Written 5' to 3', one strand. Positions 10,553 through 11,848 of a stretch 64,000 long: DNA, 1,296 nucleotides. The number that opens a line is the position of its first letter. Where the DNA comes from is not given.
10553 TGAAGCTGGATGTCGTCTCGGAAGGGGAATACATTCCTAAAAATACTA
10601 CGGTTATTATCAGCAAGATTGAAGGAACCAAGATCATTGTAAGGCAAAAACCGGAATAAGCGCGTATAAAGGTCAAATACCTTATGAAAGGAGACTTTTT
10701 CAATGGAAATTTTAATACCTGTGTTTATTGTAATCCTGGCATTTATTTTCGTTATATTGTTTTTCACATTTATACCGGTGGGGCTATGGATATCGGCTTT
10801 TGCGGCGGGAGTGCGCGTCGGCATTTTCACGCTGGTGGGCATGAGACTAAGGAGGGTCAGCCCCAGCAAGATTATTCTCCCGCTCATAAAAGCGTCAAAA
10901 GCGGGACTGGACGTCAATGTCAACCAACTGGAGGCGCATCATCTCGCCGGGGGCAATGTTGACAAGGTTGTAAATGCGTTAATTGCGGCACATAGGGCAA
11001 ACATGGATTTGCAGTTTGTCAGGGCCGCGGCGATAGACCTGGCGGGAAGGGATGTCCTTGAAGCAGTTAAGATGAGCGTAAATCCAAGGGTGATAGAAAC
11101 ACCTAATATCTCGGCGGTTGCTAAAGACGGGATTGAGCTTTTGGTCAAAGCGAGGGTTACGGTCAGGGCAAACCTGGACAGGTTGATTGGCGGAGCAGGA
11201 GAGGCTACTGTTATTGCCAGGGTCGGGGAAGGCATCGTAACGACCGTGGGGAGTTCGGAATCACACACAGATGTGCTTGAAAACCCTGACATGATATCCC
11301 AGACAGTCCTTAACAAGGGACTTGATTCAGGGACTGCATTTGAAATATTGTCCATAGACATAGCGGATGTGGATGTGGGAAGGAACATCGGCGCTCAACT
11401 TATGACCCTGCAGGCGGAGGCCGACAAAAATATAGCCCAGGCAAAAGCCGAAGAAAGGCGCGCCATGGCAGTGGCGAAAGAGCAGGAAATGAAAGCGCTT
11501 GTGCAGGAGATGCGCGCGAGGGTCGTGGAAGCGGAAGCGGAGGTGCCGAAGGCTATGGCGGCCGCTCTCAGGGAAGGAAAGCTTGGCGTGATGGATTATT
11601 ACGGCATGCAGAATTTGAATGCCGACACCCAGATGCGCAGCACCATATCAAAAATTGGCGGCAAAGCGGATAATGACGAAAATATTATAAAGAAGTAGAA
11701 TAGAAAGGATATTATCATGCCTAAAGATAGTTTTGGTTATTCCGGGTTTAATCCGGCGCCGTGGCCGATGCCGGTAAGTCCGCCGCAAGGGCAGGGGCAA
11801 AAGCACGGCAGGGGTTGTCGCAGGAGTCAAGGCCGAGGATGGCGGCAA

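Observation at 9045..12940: Two-component system wrapped around nfeD-floA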

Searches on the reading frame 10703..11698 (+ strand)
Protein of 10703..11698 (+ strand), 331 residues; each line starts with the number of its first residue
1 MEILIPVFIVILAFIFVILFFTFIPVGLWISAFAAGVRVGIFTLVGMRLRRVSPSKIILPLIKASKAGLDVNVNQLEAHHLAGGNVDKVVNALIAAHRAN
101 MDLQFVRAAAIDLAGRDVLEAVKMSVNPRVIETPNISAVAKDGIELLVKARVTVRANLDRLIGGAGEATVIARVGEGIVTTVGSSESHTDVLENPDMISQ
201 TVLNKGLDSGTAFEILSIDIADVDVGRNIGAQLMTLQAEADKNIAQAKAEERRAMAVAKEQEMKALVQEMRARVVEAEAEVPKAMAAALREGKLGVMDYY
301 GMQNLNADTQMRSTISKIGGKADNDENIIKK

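Call 4: search_protein_families(library=pfam, proteins=[window:10703-11698:+], max_evalue=0.01)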
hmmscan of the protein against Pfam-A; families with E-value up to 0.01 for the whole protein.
window:10703-11698:+ (331 aa): 2 families
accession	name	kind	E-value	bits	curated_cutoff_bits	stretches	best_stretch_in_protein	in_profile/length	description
PF12127.13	FloA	-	4.2e-163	542.3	34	1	7-317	2-312/314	Flotillin-like protein FloA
PF02403.27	Seryl_tRNA_N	-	0.0011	19.6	28.2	1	192-285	8-101/108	Seryl-tRNA synthetase N-terminal domain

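Call 10: find_related_loci(query=window:10703-11695:+, collection=genome_contigs, flank=7000)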
Query window:10703-11695:+ (331 aa) in genome_contigs; peptide patterns used: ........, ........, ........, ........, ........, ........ (x = any residue, [..] = any of these).
600 stretches matched a pattern (row limit reached: there are more); 575 encode a relative of the query (tblastn E <= 1e-3); the best 80 are kept; 80 distinct loci.
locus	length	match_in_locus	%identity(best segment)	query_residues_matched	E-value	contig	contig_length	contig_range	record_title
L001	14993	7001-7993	93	1-331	0e+0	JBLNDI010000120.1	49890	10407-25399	MAG: Bacillota bacterium isolate MAG103 PRJNA950955_bin12_renamed_119, whole genome shotgun sequence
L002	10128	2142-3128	85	1-330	0e+0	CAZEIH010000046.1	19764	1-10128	MAG TPA_asm: uncultured Oscillospiraceae bacterium isolate binchicken_co39_87 genome assembly, contig: NODE_6680_length_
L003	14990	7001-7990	86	1-331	0e+0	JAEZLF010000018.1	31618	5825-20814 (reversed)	MAG: Bacillota bacterium isolate OH_CDB_60 k127_2464276, whole genome shotgun sequence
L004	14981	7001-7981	85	1-326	0e+0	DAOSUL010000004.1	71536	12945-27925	MAG TPA_asm: Clostridiales bacterium isolate AMR_MDS_2190 NODE_253_length_71536_cov_68.585344, whole genome shotgun sequ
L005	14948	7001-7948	81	1-316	1e-170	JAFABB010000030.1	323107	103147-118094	MAG: Bacillota bacterium isolate OH_SBB_108 k127_1035007, whole genome shotgun sequence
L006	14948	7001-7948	81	1-316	1e-170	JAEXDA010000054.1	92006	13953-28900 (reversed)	MAG: Bacillota bacterium isolate OH_HBB_134 k127_290579, whole genome shotgun sequence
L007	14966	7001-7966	79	1-322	7e-169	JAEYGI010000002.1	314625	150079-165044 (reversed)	MAG: Bacillota bacterium isolate OH_HFB_283 k127_1676299, whole genome shotgun sequence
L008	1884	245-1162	84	25-331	0e+0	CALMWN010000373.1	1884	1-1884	MAG TPA_asm: uncultured Clostridia bacterium isolate SRR5215466_bin.117_CONCOCT_v1.1_MAG genome assembly, contig: ERZ781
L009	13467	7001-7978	84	3-331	1e-179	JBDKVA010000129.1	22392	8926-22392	MAG: Clostridiaceae bacterium isolate 8_bin.75 c_000001028685, whole genome shotgun sequence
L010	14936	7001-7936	81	19-331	6e-168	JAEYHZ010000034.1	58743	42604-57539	MAG: Bacillota bacterium isolate OH_HFB_338 k127_1216120, whole genome shotgun sequence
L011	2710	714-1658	81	16-331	8e-178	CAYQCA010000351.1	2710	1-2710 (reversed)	MAG TPA_asm: uncultured Clostridium sp. isolate binchicken_co158_149 genome assembly, contig: NODE_28612_length_2710_cov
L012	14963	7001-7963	80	4-324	1e-166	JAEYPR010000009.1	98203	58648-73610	MAG: Bacillota bacterium isolate OH_CBB_200 k127_2041190, whole genome shotgun sequence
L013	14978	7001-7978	78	2-327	5e-166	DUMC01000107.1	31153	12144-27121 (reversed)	MAG TPA_asm: Clostridiaceae bacterium isolate AS04akNAM_37 35405_AS04, whole genome shotgun sequence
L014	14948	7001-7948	79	3-324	7e-166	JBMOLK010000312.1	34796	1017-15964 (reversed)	MAG: Bacillota bacterium isolate Betzabe_MAG022 MAG022_312, whole genome shotgun sequence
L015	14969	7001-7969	77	1-323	2e-165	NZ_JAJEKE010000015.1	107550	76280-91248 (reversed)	Lutispora saccharofermentans strain m25 15, whole genome shotgun sequence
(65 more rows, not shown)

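Call 14: search_protein_families(library=ncbifam, proteins=[L001:8015-8533:+, L001:5345-6208:+, L001:8543-9280:+, L001:6455-6955:+, L001:9330-10148:-], max_evalue=0.01)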
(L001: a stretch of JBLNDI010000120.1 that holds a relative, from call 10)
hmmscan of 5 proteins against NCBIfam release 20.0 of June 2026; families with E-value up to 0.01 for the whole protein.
L001:8015-8533:+ (173 aa): 0 families

L001:5345-6208:+ (288 aa): 57 families (the best 25 are shown)
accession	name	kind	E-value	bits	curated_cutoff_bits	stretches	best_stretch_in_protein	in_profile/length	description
NF008298.1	PRK11086.1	subfamily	2.3e-31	108.8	520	1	74-283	308-520/529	DcuS/MalK family sensor histidine kinase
NF011627.0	PRK15053.1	equivalog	3.2e-25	88.7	656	1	75-273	318-523/552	sensor histidine kinase DpiB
NF038334.1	malate_HK_MalK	exception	5.2e-20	71.6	800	1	73-276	307-512/533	malate sensor histidine kinase MalK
NF008468.0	PRK11360.1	equivalog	2.5e-19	69.1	646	1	148-275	465-594/616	two-component system sensor histidine kinase AtoS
NF046015.1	HisKinAgrCStaph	equivalog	1.1e-15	57.7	500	1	18-258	141-387/414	quorum-sensing sensor histidine kinase AgrC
NF047466.1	hybrid_RR_LvrB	exception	2e-13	50.3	500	1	165-282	243-370/377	hybrid histidine kinase/response regulator LvrB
NF007688.0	PRK10364.1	equivalog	5.4e-13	48.5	479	1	157-274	323-436/460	two-component system sensor histidine kinase ZraS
NF007004.0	PRK09467.1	equivalog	3.9e-12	45.7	415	1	128-274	278-421/440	two-component system sensor histidine kinase EnvZ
NF038348.1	T2SS_HK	subfamily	1.4e-10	40.3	450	1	187-277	473-562/574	histidine kinase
NF052574.1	HisKinEspCMyxo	equivalog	2.2e-10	39.4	1200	1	188-278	533-627/785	serine histidine kinase EspC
NF046044.1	PnpS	equivalog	4.7e-10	39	400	1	150-275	251-377/390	two-component system histidine kinase PnpS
NF008312.0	PRK11100.1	equivalog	5.2e-10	38.7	356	1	147-275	332-460/477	two-component system sensor histidine kinase CreC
NF047496.1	HK_LIC11548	equivalog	9.6e-10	37.8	750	1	153-261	442-561/589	LIC_11548 family sensor histidine kinase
TIGR01386.1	cztS_silS_copS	subfamily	1.3e-09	37.6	292.55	1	161-278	332-448/457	heavy metal sensor histidine kinase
NF047794.1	HisKinPtgB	equivalog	1.4e-09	36.8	1000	1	157-274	527-640/656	two-component system sensor histidine kinase PgtB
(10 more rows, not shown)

L001:8543-9280:+ (246 aa): 98 families (the best 25 are shown)
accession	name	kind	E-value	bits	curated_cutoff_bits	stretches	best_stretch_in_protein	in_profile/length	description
NF008677.0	PRK11697.1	equivalog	5.4e-40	137.2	246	1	3-212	2-203/238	two-component system response regulator BtsR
NF010684.1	PRK14084.1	equivalog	1.5e-37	129.7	375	1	4-226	2-234/254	response regulator transcription factor LytR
NF001965.0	PRK00742.1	subfamily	1.1e-20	74.1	293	1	1-108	2-112/357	chemotaxis-specific protein-glutamate methyltransferase CheB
NF041367.1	CheY_Halo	equivalog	6.6e-20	71.6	200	1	5-115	1-111/114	chemotaxis protein CheY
NF008469.0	PRK11361.1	equivalog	3.1e-19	69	714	1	4-121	6-123/461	acetoacetate metabolism transcriptional regulator AtoC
TIGR01818.1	ntrC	equivalog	1.2e-18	67.2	558.6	1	5-124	1-120/463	nitrogen regulation protein NR(I)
NF009206.0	PRK12555.1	subfamily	1.9e-18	66.6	342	1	3-105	1-106/340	chemotaxis-specific protein-glutamate methyltransferase CheB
NF051850.1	RespRegRprY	equivalog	1.1e-16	60.9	370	1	3-122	5-125/234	response regulator transcription factor RprY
NF007018.1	PRK09483.1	equivalog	1.3e-16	60.9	280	1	3-115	2-116/217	UvrY/SirA/GacA family response regulator transcription factor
TIGR02875.1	spore_0_A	equivalog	3.4e-16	59.3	200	1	2-119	2-123/262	sporulation transcription factor Spo0A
NF046022.1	RespRegCpdRBruc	equivalog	3.3e-15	56.1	180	1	3-117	2-116/120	cell cycle two-component system response regulator CpdR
NF007935.0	PRK10651.1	equivalog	5.8e-15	55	250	1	4-116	8-122/216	two-component system response regulator NarL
NF045944.1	ResRegRpaBCyano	equivalog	8.8e-15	54.7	330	1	6-120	1-115/229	response regulator transcription factor RpaB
NF008176.1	PRK10923.1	equivalog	2.6e-14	52.7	620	1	4-117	5-118/469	nitrogen regulation protein NR(I)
NF053854.1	RespRegPhoBBctds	equivalog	2.7e-14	53.1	270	1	5-166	1-162/225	two-component system response regulator PhoB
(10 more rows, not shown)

L001:6455-6955:+ (167 aa): 1 family
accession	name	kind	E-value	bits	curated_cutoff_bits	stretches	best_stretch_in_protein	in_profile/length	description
NF001254.0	PRK00220.2-1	equivalog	0.0037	17.3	199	1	2-72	112-179/182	glycerol-3-phosphate 1-O-acyltransferase PlsY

L001:9330-10148:- (272 aa): 22 families
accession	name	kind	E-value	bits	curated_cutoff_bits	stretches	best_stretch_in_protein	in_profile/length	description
NF007135.0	PRK09581.1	equivalog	1.1e-38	133.2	474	1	92-262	282-452/457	PleD family two-component system response regulator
TIGR00254.1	GGDEF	domain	6.8e-38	130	37.4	1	100-264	3-166/168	diguanylate cyclase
NF007380.0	PRK09894.1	equivalog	3.1e-32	112.1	256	1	101-271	128-293/296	diguanylate cyclase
NF038266.1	diguan_SiaD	equivalog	1.3e-31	109.9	290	1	91-261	83-251/252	biofilm regulation diguanylate cyclase SiaD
NF041606.1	dguan_cyc_DgcA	equivalog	3.9e-31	108.2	370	1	123-262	199-336/340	diguanylate cyclase DgcA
NF051473.1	DigCycDgcsShew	equivalog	3.2e-27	95.6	400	1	100-263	133-289/291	diguanylate cyclase DgcS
NF047654.1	DiguCycDgcRLepto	equivalog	4.4e-26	91.5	500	1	83-261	117-292/295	diguanylate cyclase DgcR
NF007474.0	PRK10060.1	equivalog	3.3e-25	88.4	782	1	125-268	258-398/663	cyclic di-GMP phosphodiesterase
NF011955.1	PRK15426.1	equivalog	5.1e-25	87.6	408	1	126-263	422-559/564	cellulose biosynthesis regulator diguanylate cyclase DgcQ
NF045675.1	PhdiestaseDibA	equivalog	1.1e-21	76.9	980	1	107-268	208-367/623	phosphodiesterase DibA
NF007599.0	PRK10245.1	equivalog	4.9e-21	74.6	402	1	80-264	185-369/371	diguanylate cyclase AdrA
NF007298.0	PRK09776.1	equivalog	5.6e-21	74.2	1135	1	109-269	691-849/1111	diguanylate cyclase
NF007423.1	PRK09966.1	equivalog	1.2e-20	73.8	325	1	101-255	238-390/390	diguanylate cyclase DgcN/YfiN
NF047872.1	GGDEF_GdpS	equivalog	6.6e-19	68.3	400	1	67-263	152-348/355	GGDEF domain-containing protein GdpS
NF040885.1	diguan_DgcJ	equivalog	1e-16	60.8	500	1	111-258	350-489/493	diguanylate cyclase DgcJ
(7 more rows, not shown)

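Call 15: search_protein_families(library=pfam, proteins=[L001:8015-8533:+, L001:5345-6208:+, L001:9330-10148:-], max_evalue=1)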
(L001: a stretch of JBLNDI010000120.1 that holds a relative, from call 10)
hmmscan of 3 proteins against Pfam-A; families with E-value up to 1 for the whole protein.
L001:8015-8533:+ (173 aa): 1 family
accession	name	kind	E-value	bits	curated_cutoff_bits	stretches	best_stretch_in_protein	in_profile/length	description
PF12840.13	HTH_20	-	0.33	11.4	27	0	69-90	12-31/51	Helix-turn-helix domain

L001:5345-6208:+ (288 aa): 10 families
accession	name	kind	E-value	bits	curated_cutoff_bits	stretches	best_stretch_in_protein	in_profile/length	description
PF14689.11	SPOB_a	-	2.3e-20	72.4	28.1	1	84-145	1-62/62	Sensor_kinase_SpoOB-type, alpha-helical domain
PF02518.31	HATPase_c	-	5.6e-18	65.8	26.4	1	187-277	7-98/111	Histidine kinase-, DNA gyrase B-, and HSP90-like ATPase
PF14501.12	HATPase_c_5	-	2.2e-09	37.6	22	1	185-276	5-91/102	GHKL domain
PF13581.12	HATPase_c_2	-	0.051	14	27.4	1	194-267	40-112/127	Histidine kinase-like ATPase domain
PF14276.11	DUF4363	-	0.052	14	27.5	1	96-144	4-52/107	Domain of unknown function (DUF4363)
PF17009.10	DUF5090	-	0.11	12.9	27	1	12-99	50-139/187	Domain of unknown function (DUF5090)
PF09353.15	DUF1995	-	0.18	12.2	26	1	97-122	128-155/197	Domain of unknown function (DUF1995)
PF04932.20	Wzy_C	-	0.18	12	31.7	1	11-99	3-92/149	O-Antigen ligase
PF05164.18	ZapA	-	0.3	11.9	23.8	1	118-155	18-55/88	Cell division protein ZapA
PF09858.14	DUF2085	-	0.82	10.6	25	0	27-79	29-78/90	Predicted membrane protein (DUF2085)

L001:9330-10148:- (272 aa): 5 families
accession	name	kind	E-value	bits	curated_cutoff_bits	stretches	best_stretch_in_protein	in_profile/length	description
PF00990.26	GGDEF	-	9.4e-37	126.7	23.8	1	109-260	8-160/161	Diguanylate cyclase, GGDEF domain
PF06687.17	SUR7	-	0.0059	16.7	29.6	1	33-87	108-162/201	SUR7/PalI family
PF17853.6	GGDEF_2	-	0.0068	17.1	24.5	1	173-232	49-95/116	GGDEF-like domain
PF19747.4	DUF6234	-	0.085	13.7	27.5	1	11-53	28-71/129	Family of unknown function (DUF6234)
PF14015.11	DUF4231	-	0.16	12.8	24.7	1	29-79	12-60/103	Protein of unknown function (DUF4231)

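Call 43: find_encoding_contigs(protein=window:10703-11698:+, flank=5000, max_places=4)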
Protein window:10703-11698:+ (331 aa): no gene with exactly this product is on record in the collection.

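Call 53: find_homologous_proteins(query=L001:5348-6208:+, max_evalue=1e-20)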
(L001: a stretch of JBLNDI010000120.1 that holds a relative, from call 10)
Query L001:5348-6208:+ (287 aa): 2543 proteins with E <= 1e-20 among 5692 candidates; the best 120 are listed.
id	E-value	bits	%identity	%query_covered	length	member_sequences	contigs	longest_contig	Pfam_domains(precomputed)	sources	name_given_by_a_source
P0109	2.3e-182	623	100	100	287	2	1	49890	PF14689.12,PF02518.32,PF14501.13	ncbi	ncbi:MAG: sensor histidine kinase [Bacillota bacterium]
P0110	1.0e-166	571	93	97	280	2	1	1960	PF14689.12,PF02518.32,PF14501.13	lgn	-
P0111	2.1e-164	564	89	100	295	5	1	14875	PF14689.12,PF02518.32,PF14501.13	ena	-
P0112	8.1e-163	559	89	100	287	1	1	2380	PF14689.12,PF02518.32,PF14501.13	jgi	jgi:two-component system sensor histidine kinase AgrC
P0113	3.4e-158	543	90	97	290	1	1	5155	PF14689.12,PF02518.32,PF14501.13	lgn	-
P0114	1.7e-157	541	89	97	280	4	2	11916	PF14689.12,PF02518.32,PF14501.13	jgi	jgi:two-component system sensor histidine kinase AgrC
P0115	8.0e-124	431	69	100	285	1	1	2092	PF14689.12,PF02518.32,PF14501.13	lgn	-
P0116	8.0e-122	424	67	100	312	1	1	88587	PF14689.12,PF02518.32,PF14501.13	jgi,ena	-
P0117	3.0e-121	422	68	94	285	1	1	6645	PF14689.12,PF02518.32,PF14501.13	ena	-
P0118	3.3e-121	422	66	100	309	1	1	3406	PF14689.12,PF02518.32,PF14501.13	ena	-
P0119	6.0e-121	421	69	100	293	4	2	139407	PF14689.12,PF02518.32,PF14501.13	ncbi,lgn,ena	-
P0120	1.4e-120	420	67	100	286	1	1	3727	PF14689.12,PF02518.32,PF14501.13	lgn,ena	-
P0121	2.2e-120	419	67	100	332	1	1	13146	PF14689.12,PF02518.32,PF14501.13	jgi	jgi:two-component system, LytTR family, sensor histidine kinase AgrC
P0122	8.8e-120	417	66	100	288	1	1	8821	PF14689.12,PF02518.32,PF14501.13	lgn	-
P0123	2.1e-119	416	67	100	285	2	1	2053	PF14689.12,PF02518.32,PF14501.13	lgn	-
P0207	2.9e-87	311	53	100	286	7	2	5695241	PF14689.12,PF02518.32,PF14501.13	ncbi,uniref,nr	ncbi:sensor histidine kinase [Clostridium drakei]|uniref:histidine kinase n=1 Tax=Clostridium drakei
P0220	5.1e-85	303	60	78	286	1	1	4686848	PF14689.12,PF02518.32,PF14501.13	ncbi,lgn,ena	-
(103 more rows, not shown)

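Call 54: find_encoding_contigs(protein=P0207, flank=5000, max_places=2)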
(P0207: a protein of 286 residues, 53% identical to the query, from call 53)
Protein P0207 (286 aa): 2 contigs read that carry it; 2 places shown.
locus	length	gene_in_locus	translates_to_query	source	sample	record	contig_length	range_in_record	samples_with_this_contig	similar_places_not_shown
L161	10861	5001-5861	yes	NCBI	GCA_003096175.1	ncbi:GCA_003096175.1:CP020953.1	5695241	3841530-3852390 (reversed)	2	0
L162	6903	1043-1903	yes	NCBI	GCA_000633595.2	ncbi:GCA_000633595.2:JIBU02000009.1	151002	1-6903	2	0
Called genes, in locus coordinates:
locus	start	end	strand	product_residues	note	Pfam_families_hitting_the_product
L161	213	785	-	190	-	PF00300:His_Phos_1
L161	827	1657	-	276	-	PF00037:Fer4 (weak)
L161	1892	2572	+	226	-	PF01022:HTH_5, PF12840:HTH_20 (weak), PF13412:HTH_24 (faint)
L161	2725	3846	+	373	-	PF14294:DUF4372 (weak), PF01609:DDE_Tnp_1, PF13701:DDE_Tnp_1_4 (weak)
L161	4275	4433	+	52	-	PF10055:DUF2292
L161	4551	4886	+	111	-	PF02579:Nitro_FeMo-Co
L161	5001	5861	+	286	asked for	PF14689:SPOB_a, PF02518:HATPase_c, PF14501:HATPase_c_5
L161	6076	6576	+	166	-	PF24961:NfeD_membrane, PF01957:NfeD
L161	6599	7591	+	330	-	PF12127:FloA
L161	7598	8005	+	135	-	PF27722:YqfB (weak)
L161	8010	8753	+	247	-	PF00072:Response_reg, PF04397:LytTR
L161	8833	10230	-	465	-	PF00324:AA_permease, PF13520:AA_permease_2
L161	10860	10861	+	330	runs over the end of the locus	PF02463:SMC_N, PF00005:ABC_tran, PF13304:AAA_21 (faint), PF13401:AAA_22 (weak)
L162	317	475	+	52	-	PF10055:DUF2292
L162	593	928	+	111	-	PF02579:Nitro_FeMo-Co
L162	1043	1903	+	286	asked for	PF14689:SPOB_a, PF02518:HATPase_c, PF14501:HATPase_c_5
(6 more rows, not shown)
